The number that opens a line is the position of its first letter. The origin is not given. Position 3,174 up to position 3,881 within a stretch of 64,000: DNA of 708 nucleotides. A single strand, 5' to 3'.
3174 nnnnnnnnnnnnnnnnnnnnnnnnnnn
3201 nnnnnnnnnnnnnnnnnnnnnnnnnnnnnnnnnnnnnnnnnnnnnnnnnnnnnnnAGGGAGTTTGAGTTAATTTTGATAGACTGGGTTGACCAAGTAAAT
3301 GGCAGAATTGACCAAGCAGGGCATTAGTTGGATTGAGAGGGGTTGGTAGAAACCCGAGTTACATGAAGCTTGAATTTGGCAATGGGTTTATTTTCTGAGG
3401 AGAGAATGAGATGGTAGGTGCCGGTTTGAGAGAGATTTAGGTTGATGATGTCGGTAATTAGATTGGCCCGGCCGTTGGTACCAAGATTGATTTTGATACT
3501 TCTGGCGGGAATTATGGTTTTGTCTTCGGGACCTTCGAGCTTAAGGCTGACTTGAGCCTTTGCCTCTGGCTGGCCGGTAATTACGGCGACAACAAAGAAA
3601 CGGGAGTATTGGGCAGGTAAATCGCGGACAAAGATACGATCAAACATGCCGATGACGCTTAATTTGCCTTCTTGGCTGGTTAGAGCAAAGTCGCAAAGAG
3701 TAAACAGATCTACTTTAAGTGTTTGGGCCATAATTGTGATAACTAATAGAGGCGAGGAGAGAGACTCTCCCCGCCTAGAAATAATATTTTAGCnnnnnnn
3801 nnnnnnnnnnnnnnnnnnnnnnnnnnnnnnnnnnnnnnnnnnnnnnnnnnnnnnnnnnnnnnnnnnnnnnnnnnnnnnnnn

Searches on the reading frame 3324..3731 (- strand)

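Call 89: search_protein_families(library=pfam, proteins=[window:3324-3731:-], max_evalue=0.01)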
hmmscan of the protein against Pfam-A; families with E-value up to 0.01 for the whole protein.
window:3324-3731:- (135 aa): 1 family
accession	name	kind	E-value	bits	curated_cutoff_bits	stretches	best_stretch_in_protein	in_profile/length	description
PF22091.2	DUF6941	-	1.4e-22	80.8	27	1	9-125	2-125/125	Family of unknown function (DUF6941)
